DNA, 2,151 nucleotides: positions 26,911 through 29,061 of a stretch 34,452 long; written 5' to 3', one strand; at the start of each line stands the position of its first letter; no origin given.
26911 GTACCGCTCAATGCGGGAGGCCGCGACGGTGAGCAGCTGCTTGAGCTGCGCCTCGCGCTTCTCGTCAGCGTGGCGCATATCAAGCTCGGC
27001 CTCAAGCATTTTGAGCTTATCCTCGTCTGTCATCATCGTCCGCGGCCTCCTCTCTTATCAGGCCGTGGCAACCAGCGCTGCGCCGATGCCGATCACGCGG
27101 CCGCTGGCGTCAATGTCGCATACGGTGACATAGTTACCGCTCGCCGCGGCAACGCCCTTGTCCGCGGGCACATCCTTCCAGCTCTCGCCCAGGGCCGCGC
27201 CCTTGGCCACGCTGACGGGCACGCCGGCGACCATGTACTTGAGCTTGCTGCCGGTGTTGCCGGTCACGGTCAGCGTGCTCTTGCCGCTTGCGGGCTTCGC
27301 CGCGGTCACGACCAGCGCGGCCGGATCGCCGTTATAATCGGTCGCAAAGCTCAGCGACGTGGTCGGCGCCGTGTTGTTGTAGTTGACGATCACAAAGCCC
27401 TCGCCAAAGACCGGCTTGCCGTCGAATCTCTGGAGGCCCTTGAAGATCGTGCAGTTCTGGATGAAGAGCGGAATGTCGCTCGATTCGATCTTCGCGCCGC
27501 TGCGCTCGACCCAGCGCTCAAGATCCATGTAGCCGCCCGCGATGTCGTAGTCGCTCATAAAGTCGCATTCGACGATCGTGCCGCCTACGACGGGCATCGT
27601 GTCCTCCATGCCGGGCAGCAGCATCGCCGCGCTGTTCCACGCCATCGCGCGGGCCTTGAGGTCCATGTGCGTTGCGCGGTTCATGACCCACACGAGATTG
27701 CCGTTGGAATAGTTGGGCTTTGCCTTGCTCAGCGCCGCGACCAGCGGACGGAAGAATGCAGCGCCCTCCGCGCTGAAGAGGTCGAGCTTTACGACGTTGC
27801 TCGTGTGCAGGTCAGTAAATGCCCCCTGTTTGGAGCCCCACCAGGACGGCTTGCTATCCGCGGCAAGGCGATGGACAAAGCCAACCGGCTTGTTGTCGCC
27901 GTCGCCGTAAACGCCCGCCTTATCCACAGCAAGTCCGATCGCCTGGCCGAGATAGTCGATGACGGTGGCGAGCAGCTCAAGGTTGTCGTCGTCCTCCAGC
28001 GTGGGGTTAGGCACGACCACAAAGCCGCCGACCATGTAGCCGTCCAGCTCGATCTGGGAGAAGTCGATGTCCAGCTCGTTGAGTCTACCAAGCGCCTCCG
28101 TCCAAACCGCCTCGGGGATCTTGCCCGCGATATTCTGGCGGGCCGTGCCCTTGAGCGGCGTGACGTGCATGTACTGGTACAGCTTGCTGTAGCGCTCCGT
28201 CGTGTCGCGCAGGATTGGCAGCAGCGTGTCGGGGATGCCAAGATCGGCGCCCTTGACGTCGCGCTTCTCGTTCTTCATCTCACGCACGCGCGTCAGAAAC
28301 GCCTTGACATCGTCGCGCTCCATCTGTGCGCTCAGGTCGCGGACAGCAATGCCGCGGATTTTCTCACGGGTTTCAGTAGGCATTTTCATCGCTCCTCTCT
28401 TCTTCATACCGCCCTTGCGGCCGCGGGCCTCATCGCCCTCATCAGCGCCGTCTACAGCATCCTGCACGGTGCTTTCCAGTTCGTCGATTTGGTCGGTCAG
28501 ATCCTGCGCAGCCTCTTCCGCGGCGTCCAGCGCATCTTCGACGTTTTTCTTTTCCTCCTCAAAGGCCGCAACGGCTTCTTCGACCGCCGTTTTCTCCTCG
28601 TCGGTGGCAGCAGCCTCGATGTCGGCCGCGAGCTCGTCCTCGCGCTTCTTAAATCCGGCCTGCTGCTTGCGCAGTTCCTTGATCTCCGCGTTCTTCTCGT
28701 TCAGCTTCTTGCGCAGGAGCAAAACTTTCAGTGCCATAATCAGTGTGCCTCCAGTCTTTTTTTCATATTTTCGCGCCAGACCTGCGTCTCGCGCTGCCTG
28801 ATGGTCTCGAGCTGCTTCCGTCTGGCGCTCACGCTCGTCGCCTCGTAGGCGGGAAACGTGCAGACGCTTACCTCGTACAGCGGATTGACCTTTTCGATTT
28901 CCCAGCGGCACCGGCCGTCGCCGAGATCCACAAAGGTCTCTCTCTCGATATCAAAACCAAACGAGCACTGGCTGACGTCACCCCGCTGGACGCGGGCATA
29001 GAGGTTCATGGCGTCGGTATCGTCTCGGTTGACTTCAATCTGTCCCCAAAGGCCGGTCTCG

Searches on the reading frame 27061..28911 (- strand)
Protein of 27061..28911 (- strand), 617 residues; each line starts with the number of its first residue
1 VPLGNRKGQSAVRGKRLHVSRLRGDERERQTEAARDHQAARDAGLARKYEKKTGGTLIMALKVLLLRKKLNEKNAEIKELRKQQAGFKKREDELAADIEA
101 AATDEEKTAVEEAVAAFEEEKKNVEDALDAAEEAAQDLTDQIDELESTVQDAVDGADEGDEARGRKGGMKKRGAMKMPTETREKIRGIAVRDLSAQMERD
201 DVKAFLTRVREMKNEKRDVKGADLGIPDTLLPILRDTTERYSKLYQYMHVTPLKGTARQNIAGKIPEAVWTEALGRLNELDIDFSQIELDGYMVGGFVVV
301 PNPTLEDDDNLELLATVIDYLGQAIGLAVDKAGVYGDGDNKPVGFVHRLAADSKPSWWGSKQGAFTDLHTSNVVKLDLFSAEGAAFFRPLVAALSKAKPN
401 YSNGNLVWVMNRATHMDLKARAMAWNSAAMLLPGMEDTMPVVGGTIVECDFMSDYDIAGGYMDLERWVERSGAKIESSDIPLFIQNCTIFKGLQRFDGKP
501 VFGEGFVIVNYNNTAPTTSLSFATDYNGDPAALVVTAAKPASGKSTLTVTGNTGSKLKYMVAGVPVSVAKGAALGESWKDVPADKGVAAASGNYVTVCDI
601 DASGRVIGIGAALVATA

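Call 87: search_dna_similar(query=window:27061-28911:-, collection=phages, mode=protein, max_rows=15)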
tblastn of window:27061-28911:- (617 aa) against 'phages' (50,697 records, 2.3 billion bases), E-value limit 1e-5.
Records with a match: 13; places in all: 13; records where one place covers at least 80% of the query: 0.
Best place of each record, by identity: <60% 13.
By first word of the organism name: Streptococcus 8; Bacillus 2; Geobacillus 2; Exiguobacterium 1.
By host as written in the record: Bacillus sp. 6k512 2; Geobacillus sp. 6k51 2; Streptococcus suis S95N 1; Streptococcus suis GD-0063 1; Streptococcus suis ERR120115 1; Streptococcus suis ERR120214 1; Streptococcus suis T15 1; Streptococcus suis 89-3576-3 1; and 3 more.
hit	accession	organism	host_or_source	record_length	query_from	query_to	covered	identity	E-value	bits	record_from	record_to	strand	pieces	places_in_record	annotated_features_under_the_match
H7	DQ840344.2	Bacillus phage 1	Bacillus sp. 6k512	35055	180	530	57%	51.0%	2e-104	353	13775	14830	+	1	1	phage capsid protein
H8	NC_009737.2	Bacillus phage 1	Bacillus sp. 6k512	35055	180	530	57%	51.0%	2e-104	353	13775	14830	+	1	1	major head protein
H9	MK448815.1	Streptococcus phage Javan585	Streptococcus suis S95N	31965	179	546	60%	42.2%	1e-86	301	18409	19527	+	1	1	capsid protein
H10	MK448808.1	Streptococcus phage Javan569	Streptococcus suis GD-0063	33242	179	530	57%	43.3%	2e-87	303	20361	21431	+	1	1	major capsid protein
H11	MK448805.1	Streptococcus phage Javan563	Streptococcus suis ERR120115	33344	179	530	57%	43.3%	2e-87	303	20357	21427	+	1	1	major capsid protein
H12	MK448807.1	Streptococcus phage Javan567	Streptococcus suis ERR120214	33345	179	530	57%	43.3%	2e-87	303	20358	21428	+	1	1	major capsid protein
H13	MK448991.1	Streptococcus phage Javan590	Streptococcus suis T15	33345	179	530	57%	43.3%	2e-87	303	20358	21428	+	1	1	major capsid protein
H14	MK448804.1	Streptococcus phage Javan553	Streptococcus suis 89-3576-3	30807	179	530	57%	43.3%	4e-87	302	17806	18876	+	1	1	major capsid protein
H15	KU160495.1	Exiguobacterium phage vB_EauS-123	Exiguobacterium aurantiacum DSM 29719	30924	196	509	51%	31.4%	7e-28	125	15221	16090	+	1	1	putative major capsid protein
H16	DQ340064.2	Geobacillus phage GBSV1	Geobacillus sp. 6k51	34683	198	509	51%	27.0%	2e-14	84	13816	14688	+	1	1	phage major capsid protein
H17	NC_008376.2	Geobacillus phage GBSV1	Geobacillus sp. 6k51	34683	198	509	51%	27.0%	2e-14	84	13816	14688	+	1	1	major head protein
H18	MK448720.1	Streptococcus phage Javan261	Streptococcus ictaluri 707-05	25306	202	408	34%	27.4%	1e-6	58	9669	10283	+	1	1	major capsid protein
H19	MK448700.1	Streptococcus phage Javan191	Streptococcus equi ERR066395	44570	255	348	15%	33.0%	8e-6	55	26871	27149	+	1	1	major capsid protein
